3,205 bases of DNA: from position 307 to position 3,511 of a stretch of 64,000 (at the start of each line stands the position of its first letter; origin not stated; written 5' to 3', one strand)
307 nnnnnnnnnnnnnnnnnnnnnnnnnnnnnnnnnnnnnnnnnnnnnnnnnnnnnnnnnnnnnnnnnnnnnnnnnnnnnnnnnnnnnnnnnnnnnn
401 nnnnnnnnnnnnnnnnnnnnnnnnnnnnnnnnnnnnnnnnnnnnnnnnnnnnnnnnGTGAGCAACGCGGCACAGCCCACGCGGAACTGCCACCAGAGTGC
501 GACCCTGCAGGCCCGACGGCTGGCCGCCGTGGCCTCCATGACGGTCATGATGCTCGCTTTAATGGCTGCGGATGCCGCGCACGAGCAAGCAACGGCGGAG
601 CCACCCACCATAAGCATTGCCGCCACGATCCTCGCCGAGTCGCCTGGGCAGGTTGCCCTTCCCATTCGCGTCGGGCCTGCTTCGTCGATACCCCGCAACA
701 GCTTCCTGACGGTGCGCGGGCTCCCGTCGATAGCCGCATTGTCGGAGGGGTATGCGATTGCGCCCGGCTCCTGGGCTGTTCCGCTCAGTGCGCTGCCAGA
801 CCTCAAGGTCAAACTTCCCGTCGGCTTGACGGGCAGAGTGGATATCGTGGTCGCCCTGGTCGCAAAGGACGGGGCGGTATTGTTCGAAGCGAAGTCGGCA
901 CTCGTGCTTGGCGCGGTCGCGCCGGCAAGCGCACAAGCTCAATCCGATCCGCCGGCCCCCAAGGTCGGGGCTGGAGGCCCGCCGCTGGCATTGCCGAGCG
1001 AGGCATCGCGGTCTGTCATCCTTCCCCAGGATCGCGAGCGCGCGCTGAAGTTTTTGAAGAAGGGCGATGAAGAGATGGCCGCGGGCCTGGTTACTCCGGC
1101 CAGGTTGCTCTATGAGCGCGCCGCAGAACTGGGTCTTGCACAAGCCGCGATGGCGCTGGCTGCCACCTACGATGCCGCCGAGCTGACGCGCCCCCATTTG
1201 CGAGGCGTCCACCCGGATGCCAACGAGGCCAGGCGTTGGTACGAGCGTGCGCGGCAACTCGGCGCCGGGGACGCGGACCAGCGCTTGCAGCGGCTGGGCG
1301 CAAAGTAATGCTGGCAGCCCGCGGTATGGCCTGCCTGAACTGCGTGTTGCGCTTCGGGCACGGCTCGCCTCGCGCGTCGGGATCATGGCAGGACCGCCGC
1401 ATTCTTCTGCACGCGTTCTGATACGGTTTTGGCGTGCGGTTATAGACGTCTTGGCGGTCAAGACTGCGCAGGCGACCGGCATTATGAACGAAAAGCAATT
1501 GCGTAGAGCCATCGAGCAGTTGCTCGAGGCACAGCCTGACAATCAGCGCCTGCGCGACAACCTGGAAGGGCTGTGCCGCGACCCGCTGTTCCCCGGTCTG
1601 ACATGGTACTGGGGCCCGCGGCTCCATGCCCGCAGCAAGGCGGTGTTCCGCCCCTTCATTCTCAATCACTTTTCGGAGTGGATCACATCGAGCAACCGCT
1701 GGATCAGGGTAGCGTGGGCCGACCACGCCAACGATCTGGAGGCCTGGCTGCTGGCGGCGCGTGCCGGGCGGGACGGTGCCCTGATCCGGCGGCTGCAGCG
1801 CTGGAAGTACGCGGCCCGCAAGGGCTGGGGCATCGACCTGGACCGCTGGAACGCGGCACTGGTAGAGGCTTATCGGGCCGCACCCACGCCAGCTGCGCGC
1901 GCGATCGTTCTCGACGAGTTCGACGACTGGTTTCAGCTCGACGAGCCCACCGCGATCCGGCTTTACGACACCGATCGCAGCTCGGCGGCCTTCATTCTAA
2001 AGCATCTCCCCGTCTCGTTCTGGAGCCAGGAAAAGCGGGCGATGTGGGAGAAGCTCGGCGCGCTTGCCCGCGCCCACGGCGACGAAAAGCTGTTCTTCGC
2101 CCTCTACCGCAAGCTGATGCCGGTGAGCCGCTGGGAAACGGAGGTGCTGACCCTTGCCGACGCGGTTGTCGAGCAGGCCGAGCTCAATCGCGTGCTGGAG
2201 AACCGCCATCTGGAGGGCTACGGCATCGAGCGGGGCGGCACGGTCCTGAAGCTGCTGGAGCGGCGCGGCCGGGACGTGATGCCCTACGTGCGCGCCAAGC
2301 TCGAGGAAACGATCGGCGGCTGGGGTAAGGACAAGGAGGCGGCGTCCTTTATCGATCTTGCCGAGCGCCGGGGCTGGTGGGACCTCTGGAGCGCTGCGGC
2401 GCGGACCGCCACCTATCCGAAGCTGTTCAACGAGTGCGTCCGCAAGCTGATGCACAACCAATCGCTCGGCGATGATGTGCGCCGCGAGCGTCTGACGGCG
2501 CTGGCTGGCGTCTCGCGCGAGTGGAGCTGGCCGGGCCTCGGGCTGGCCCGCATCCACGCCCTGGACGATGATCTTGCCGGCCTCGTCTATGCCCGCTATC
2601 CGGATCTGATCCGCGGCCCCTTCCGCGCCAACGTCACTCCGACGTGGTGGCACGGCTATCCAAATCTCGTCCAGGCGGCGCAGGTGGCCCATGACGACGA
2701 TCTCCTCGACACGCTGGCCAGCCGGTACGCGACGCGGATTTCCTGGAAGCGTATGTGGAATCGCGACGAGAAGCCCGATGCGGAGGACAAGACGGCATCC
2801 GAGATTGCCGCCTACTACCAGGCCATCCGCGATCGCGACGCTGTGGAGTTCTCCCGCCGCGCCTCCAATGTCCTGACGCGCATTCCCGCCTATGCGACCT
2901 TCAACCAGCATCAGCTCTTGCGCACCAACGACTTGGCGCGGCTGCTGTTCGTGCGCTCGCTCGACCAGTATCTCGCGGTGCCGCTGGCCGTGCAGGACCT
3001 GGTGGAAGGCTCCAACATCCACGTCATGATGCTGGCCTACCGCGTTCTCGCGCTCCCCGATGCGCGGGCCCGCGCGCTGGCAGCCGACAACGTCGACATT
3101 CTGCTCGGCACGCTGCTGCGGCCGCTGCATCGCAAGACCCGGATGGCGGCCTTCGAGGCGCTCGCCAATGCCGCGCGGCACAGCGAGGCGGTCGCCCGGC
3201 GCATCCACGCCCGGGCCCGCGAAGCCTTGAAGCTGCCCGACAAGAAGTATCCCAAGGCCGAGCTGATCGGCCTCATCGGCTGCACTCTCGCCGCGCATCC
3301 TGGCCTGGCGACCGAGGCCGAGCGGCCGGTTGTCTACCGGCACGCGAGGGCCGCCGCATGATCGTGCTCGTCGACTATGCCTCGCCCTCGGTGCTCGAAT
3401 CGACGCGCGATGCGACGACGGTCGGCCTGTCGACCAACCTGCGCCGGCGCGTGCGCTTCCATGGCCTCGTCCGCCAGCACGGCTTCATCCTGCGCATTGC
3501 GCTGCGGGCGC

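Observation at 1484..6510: Three-gene retron-like module: helical-repeat protein + WH-SWIM zinc-finger protein + retron-type reverse transcriptase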

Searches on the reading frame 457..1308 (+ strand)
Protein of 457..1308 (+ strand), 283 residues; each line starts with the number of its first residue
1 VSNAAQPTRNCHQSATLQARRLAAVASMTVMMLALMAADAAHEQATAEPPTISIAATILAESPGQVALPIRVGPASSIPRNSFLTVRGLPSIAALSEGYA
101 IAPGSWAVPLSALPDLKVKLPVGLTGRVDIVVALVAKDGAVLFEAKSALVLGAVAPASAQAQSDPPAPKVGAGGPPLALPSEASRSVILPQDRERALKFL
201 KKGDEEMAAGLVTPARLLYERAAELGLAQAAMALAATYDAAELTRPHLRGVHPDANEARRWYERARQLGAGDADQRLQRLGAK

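Call 3: search_protein_families(library=pfam, proteins=[window:457-1308:+], max_evalue=0.01)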
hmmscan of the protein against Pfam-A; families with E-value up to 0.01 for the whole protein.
window:457-1308:+ (283 aa): 1 family
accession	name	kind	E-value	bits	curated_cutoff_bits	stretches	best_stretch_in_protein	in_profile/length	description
PF08238.18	Sel1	-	5.1e-05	24.1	30.7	0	250-269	16-35/36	Sel1 repeat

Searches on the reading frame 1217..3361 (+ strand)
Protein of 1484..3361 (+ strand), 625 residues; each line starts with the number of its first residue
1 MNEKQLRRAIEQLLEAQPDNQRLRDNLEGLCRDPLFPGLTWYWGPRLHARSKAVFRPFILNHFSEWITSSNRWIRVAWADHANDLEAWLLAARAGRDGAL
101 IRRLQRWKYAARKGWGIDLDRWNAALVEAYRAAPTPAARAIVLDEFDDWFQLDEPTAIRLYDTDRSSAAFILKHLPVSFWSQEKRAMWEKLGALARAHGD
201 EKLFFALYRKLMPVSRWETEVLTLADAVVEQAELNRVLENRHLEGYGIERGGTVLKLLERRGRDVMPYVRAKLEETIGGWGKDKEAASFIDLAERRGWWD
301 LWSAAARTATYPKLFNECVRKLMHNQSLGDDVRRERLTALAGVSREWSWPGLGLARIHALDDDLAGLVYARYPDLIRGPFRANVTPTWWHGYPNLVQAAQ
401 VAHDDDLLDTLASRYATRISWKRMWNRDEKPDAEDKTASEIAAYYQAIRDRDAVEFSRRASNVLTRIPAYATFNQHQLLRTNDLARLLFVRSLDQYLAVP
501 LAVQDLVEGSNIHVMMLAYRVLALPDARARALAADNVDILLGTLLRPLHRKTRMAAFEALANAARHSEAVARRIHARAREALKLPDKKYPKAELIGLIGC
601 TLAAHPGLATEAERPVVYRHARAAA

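Call 3: search_protein_families(library=pfam, proteins=[window:1484-3361:+], max_evalue=0.01)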
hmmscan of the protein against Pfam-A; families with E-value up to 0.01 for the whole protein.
window:1484-3361:+ (625 aa): 0 families

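Call 4: search_protein_families(library=padloc, proteins=[window:1484-3361:+], max_evalue=0.01)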
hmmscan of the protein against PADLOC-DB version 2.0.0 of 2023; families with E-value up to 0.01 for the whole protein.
window:1484-3361:+ (625 aa): 0 families

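Call 5: search_protein_families(library=ncbifam, proteins=[window:1484-3361:+], max_evalue=0.01)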
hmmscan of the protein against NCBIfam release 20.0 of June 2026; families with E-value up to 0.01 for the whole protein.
window:1484-3361:+ (625 aa): 0 families

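Call 7: search_protein_families(library=padloc, proteins=[window:1484-3361:+, window:1217-3361:+], max_evalue=10)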
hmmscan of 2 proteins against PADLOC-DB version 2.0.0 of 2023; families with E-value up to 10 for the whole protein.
window:1484-3361:+ (625 aa): 0 families

window:1217-3361:+ (714 aa): 0 families

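Call 13: find_homologous_proteins(query=window:1484-3361:+, max_evalue=0.001)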
Query window:1484-3361:+ (625 aa): 373 proteins with E <= 0.001 among 8000 candidates; the best 120 are listed.
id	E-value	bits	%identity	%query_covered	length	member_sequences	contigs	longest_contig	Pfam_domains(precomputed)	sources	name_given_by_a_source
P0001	0.0e+0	1416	100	100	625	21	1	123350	-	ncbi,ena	-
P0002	0.0e+0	1264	89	100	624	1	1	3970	-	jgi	jgi:hypothetical protein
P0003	0.0e+0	1258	88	100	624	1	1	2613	-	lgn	-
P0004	0.0e+0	1255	88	100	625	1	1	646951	-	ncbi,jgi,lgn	jgi:phage tail protein X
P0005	0.0e+0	1253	88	100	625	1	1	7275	-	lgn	-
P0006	0.0e+0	1249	87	100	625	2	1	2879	-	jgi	-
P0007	0.0e+0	1227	88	100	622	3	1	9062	-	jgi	-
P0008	0.0e+0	1225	87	100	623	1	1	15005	-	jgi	jgi:hypothetical protein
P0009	0.0e+0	1222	86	100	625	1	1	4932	-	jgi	jgi:hypothetical protein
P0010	0.0e+0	1221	88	100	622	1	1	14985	-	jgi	jgi:hypothetical protein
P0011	0.0e+0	1201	85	100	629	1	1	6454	-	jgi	jgi:hypothetical protein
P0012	0.0e+0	1201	84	100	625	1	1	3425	-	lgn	-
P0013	0.0e+0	1199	84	100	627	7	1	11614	-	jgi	jgi:hypothetical protein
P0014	0.0e+0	1198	85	100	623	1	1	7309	-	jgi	jgi:hypothetical protein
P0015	0.0e+0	1194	84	100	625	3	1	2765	-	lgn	-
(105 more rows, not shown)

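Call 41: search_solved_structures(query=window:1484-3361:+, max_evalue=1)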
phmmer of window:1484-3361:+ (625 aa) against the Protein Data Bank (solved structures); distinct sequences matched with E-value up to 1: 0.

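Call 58: predict_structure(alignment_id=A6)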
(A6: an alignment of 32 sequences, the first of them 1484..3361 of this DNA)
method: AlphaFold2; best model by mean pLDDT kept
length: 625 residues; sequences in the alignment: 32
mean_pLDDT: 88.3   pTM: 0.73
mean pLDDT of the five models: 88.3, 87.6, 87.1, 86.8, 86.2
residues with pLDDT >= 90: 412; 70-90: 162; 50-70: 32; < 50: 19
segments of 3 or more residues with pLDDT < 50: 345-354, 618-625
pLDDT, mean of each block of 10 residues (from residue 1): 90 93 91 89 94 92 90 89 96 93 95 87 97 95 93 96 96 78 76 96 95 93 95 96 85 95 95 87 91 94 91 92 93 94 48 64 95 94 84 93 94 89 78 88 95 94 84 80 91 90 82 86 93 92 70 83 95 92 79 89 90 62 45
secondary structure, 60 per line:
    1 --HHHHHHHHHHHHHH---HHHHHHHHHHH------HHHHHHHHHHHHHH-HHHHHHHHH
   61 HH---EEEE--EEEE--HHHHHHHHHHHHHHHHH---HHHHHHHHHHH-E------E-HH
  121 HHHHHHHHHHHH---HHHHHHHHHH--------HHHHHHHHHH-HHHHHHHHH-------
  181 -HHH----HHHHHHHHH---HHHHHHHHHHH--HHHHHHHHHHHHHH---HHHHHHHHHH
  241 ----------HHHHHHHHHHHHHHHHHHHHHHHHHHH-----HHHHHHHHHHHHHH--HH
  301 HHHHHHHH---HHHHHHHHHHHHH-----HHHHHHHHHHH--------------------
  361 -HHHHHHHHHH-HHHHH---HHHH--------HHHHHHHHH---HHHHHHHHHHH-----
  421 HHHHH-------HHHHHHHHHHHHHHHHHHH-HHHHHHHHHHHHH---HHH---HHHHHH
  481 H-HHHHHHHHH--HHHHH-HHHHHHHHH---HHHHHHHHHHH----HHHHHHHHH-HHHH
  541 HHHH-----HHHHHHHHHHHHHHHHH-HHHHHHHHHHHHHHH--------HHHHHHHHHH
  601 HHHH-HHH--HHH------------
elements in order: H3-16 H20-30 H37-50 H52-62 E66-69 E72-75 H78-94 H98-108 H119-132 H136-145 H154-163 H165-173 H189-197 H201-211 H214-227 H231-240 H251-277 H283-296 H299-308 H312-324 H330-340 H362-371 H373-377 H381-384 H393-401 H405-415 H421-425 H433-451 H453-465 H475-481 H483-491 H494-498 H500-508 H512-522 H527-535 H537-544 H550-566 H568-582 H591-604

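Call 61: fold_search(model_id=the predicted structure, library=pdb)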
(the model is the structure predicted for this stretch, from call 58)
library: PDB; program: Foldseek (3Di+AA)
matches with E <= 10: 1243; with E <= 0.001: 6
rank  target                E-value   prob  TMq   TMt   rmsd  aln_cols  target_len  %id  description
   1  4rv1_C                1.3e-04  1.00  0.17  0.23  17.4       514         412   12  Crystal Structure of Engineered Protein. Northeast Structural Genomics Consortium (NESG) Target OR497. (released 2014-12-10)
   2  4rv1_A                1.7e-04  1.00  0.19  0.25  17.9       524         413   13  Crystal Structure of Engineered Protein. Northeast Structural Genomics Consortium (NESG) Target OR497. (released 2014-12-10)
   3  4rv1_D                1.8e-04  1.00  0.17  0.23  17.6       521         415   12  Crystal Structure of Engineered Protein. Northeast Structural Genomics Consortium (NESG) Target OR497. (released 2014-12-10)
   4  4rv1_B                3.4e-04  1.00  0.16  0.23  17.7       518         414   13  Crystal Structure of Engineered Protein. Northeast Structural Genomics Consortium (NESG) Target OR497. (released 2014-12-10)
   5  4rv1_F                4.8e-04  1.00  0.15  0.21  17.1       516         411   12  Crystal Structure of Engineered Protein. Northeast Structural Genomics Consortium (NESG) Target OR497. (released 2014-12-10)
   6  6af0_A                6.6e-04  0.94  0.14  0.11  28.1       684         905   11  Structure of Ctr9, Paf1 and Cdc73 ternary complex from Myceliophthora thermophila (released 2018-09-19)
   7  7onb_C                1.1e-03  0.99  0.18  0.15  17.7       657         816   13  Structure of the U2 5' module of the A3'-SSA complex (released 2021-08-04)
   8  3w3t                  1.1e-03  1.00  0.18  0.12  21.8       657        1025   13  Crystal structure of Kap121p (released 2013-04-10)
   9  6tc0_F                1.5e-03  0.82  0.12  0.09  19.2       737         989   13  Crystal structure of MMS19-CIAO1-CIAO2B CIA targeting complex (released 2020-07-29)
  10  8cdj_D                2.0e-03  0.99  0.20  0.16  25.4       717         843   12  CAND1 b-hairpin++-SCF-SKP2 CAND1 rolling SCF engaged (released 2023-04-19)
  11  4c0o_A                2.7e-03  0.98  0.19  0.15  20.1       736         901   12  Transportin 3 in complex with phosphorylated ASF/SF2 (released 2014-01-22)
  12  6qh6_A                2.8e-03  0.98  0.18  0.19  21.2       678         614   10  AP2 clathrin adaptor core with two cargo peptides in open+ conformation (released 2019-09-04)
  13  3w3u                  2.9e-03  0.99  0.18  0.13  18.9       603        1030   13  Crystal structure of Kap121p mutant R349A/Q350A/D353A/E396A/N430K/D438A/N477A (released 2013-04-10)
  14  3w3v                  4.2e-03  0.99  0.18  0.12  21.7       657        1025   12  Crystal structure of Kap121p mutant D353K/E396K/D438K (released 2013-04-10)
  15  6igx_B                4.9e-03  0.99  0.23  0.20  22.2       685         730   14  Crystal structure of human CAP-G in complex with CAP-H (released 2019-03-13)
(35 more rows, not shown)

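Call 72: find_encoding_contigs(protein=window:1484-3361:+, flank=10000, max_places=3)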
Protein window:1484-3361:+ (625 aa): no gene with exactly this product is on record in the collection.

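Call 73: find_encoding_contigs(protein=P0001, flank=10000, max_places=3)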
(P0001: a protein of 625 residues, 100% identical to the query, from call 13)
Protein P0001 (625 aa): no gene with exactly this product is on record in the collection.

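Call 76: search_solved_structures(query=A6, max_evalue=10)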
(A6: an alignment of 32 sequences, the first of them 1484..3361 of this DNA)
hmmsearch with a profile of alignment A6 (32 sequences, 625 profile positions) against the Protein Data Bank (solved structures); distinct sequences matched with E-value up to 10: 0.

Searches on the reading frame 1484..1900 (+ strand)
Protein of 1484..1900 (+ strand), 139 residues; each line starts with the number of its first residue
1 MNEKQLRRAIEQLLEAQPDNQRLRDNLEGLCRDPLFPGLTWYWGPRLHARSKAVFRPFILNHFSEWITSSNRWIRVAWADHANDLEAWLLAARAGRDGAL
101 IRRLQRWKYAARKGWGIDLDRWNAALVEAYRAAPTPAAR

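Call 91: search_protein_families(library=pfam, proteins=[window:1484-1900:+], max_evalue=1)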
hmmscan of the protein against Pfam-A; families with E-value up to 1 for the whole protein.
window:1484-1900:+ (139 aa): 1 family
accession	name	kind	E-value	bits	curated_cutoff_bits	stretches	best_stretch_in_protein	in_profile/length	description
PF19964.5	EAD11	-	0.19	12.2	26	1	3-27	12-37/80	Effector-associated domain 11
